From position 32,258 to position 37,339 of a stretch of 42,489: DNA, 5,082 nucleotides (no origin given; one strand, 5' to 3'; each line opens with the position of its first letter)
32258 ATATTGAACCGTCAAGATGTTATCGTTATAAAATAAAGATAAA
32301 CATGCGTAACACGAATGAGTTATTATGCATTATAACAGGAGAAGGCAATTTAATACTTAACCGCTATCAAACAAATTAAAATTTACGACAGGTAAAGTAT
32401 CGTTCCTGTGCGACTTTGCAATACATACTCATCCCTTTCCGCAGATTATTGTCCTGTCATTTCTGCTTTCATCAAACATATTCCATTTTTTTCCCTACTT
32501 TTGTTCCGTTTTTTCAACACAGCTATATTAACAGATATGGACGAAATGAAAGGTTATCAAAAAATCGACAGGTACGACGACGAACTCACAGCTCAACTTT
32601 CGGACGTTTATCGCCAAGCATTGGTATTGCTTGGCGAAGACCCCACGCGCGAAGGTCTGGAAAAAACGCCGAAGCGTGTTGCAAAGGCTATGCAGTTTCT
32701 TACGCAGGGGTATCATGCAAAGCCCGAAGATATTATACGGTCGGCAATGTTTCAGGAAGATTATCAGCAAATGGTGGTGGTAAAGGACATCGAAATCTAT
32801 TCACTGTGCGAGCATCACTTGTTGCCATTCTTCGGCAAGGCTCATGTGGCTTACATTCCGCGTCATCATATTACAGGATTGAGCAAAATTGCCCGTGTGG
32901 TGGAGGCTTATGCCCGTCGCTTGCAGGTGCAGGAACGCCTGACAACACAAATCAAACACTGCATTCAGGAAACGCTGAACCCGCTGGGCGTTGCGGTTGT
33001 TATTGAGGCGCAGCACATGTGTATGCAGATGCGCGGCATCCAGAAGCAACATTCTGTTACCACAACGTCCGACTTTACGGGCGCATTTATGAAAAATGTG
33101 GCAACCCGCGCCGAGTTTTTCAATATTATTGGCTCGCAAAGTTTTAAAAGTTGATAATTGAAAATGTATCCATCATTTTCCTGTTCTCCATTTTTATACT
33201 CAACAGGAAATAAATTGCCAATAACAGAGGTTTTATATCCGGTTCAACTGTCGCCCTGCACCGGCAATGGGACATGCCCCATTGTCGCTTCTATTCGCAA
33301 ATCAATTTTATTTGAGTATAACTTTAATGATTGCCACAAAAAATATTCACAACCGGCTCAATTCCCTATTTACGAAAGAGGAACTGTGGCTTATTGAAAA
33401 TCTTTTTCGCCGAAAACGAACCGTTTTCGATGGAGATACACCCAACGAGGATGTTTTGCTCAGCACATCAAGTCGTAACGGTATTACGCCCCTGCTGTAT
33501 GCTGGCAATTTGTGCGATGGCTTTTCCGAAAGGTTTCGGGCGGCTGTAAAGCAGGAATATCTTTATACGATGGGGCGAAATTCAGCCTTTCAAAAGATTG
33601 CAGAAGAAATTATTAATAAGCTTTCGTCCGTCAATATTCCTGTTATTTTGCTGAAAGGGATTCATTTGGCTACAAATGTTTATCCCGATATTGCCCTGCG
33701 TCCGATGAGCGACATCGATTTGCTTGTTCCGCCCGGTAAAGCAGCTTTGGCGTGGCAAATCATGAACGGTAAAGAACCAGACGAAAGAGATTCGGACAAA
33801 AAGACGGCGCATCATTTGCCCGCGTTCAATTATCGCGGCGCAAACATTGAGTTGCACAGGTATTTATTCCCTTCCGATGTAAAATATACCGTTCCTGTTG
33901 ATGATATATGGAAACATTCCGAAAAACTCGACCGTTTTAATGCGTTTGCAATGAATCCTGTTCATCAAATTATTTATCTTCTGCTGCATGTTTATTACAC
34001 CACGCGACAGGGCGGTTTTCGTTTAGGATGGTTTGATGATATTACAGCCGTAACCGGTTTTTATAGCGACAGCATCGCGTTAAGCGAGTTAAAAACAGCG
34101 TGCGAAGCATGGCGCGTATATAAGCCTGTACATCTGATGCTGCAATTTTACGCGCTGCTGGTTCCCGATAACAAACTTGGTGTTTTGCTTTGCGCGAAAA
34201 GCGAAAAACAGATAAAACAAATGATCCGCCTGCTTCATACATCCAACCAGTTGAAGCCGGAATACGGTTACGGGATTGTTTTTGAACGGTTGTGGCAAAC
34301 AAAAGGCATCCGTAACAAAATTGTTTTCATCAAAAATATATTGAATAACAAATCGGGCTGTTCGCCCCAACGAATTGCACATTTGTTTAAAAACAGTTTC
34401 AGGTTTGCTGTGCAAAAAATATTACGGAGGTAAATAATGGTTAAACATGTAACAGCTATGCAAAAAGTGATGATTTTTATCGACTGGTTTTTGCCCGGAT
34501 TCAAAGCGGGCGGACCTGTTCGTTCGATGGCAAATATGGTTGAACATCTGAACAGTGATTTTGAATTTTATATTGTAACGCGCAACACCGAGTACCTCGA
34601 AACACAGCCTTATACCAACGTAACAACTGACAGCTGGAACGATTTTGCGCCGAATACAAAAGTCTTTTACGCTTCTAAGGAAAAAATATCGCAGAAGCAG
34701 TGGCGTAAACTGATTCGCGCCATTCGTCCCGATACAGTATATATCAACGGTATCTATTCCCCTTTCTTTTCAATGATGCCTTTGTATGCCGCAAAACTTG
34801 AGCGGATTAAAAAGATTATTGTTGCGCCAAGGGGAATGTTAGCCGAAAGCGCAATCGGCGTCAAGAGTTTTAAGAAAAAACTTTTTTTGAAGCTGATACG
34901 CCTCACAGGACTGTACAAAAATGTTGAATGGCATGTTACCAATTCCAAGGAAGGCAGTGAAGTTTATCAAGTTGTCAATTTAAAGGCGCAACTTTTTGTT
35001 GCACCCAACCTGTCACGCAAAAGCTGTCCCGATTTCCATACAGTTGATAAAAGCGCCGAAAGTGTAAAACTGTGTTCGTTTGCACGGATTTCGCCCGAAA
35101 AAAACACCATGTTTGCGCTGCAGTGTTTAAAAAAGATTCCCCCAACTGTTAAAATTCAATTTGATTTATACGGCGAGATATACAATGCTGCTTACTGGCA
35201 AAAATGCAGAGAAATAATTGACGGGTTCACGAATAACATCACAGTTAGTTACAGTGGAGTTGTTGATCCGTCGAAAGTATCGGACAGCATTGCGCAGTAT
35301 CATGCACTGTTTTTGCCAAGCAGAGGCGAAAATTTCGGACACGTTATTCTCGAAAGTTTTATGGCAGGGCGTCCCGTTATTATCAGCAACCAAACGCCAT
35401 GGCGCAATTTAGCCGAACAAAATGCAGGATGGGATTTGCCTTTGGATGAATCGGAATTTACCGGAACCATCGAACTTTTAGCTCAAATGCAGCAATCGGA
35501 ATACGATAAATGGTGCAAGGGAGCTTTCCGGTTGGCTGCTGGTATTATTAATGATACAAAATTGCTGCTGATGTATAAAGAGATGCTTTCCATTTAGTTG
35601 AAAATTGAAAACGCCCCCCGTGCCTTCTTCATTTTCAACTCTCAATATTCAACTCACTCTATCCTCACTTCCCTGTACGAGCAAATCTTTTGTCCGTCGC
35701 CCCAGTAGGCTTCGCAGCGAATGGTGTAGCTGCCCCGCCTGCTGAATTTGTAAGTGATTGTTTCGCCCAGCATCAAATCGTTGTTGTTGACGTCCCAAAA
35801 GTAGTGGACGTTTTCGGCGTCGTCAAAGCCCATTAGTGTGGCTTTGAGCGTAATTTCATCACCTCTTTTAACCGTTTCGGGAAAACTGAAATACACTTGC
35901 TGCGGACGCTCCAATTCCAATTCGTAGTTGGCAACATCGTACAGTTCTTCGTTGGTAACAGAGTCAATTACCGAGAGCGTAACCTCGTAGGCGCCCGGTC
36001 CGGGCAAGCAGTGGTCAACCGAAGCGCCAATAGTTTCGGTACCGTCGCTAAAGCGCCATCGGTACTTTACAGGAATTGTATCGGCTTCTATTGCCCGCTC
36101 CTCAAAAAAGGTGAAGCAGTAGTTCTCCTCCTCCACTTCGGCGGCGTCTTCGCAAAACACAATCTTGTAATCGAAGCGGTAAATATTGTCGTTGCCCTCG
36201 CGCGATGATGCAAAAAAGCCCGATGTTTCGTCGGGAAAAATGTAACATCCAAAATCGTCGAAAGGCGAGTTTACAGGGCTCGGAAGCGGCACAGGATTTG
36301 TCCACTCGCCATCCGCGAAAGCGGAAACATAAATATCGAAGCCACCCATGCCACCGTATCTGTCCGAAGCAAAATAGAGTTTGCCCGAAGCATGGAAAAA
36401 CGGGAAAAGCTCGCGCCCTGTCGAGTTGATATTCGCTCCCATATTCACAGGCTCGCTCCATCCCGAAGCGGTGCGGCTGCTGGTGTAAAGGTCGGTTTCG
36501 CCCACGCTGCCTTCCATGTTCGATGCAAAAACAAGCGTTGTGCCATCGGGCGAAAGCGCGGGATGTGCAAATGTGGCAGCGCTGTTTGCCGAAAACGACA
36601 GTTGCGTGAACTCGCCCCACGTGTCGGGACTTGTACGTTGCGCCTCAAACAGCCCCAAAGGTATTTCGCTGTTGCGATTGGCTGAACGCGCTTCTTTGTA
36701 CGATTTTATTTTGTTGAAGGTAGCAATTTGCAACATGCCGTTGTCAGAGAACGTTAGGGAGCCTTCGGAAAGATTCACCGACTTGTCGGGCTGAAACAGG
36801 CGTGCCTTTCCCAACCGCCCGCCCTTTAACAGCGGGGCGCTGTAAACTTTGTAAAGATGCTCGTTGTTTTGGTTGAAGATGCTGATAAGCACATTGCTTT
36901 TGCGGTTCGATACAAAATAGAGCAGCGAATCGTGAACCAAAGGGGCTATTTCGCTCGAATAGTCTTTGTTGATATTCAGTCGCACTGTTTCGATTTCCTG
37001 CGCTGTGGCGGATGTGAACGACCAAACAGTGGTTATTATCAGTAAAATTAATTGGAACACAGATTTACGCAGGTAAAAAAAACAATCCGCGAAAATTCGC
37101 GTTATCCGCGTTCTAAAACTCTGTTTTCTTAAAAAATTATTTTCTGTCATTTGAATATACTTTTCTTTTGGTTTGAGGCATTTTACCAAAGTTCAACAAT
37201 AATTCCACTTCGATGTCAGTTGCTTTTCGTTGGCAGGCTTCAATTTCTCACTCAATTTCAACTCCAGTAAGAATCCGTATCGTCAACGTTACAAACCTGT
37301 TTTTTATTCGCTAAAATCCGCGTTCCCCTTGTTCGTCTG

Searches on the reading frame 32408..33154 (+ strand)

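Call 7: search_protein_families(library=pfam, proteins=[window:32408-33154:+], max_evalue=0.01)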
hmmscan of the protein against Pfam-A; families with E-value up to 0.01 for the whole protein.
window:32408-33154:+ (248 aa): 2 families
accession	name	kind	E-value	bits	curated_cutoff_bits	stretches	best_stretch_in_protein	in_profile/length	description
PF01227.27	GTP_cyclohydroI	-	6.4e-76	254.2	27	1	68-241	5-178/179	GTP cyclohydrolase I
PF14489.11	QueF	-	0.0077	16.9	27.3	0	140-198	1-59/81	QueF-like protein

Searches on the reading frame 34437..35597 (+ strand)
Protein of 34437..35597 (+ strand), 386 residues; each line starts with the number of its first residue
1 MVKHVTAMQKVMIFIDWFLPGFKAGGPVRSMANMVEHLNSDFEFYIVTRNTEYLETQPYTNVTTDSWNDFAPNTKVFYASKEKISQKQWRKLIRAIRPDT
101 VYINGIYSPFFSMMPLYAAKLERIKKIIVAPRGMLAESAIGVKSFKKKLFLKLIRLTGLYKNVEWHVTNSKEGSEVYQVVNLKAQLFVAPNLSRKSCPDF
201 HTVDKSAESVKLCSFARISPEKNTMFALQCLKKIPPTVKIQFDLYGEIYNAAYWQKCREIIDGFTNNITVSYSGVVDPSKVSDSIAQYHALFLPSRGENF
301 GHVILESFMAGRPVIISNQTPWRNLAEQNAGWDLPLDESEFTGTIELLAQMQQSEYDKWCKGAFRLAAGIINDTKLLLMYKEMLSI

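Call 7: search_protein_families(library=pfam, proteins=[window:34437-35597:+], max_evalue=0.01)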
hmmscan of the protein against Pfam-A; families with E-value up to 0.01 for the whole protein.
window:34437-35597:+ (386 aa): 4 families
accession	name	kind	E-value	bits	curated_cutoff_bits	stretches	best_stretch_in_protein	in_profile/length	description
PF00534.26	Glycos_transf_1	-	4.3e-11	43.1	26.4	1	208-324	14-129/172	Glycosyl transferases group 1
PF13692.12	Glyco_trans_1_4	-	2.4e-10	41.2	27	1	212-342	4-133/142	Glycosyl transferases group 1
PF13439.12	Glyco_transf_4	-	0.00035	21.1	28.5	1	25-175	2-146/170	Glycosyltransferase Family 4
PF20706.3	GT4-conflict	-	0.0012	18.3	26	1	277-320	271-314/385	Family 4 Glycosyltransferase in conflict systems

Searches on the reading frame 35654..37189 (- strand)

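Call 7: search_protein_families(library=pfam, proteins=[window:35654-37189:-], max_evalue=0.01)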
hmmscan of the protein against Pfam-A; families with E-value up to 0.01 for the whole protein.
window:35654-37189:- (511 aa): 4 families
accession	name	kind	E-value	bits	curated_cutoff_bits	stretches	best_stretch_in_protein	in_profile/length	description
PF07676.18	PD40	-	1.9e-16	60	20.9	2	252-288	3-38/38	WD40-like Beta Propeller Repeat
PF18911.6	PKD_4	-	1.5e-15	57.4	27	2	364-410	25-71/85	PKD domain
PF00801.26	PKD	-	2.8e-15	56.5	23.5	2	435-494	7-65/80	PKD domain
PF16820.11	PKD_3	-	0.0015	18.8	26.3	1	439-494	14-66/68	PKD-like domain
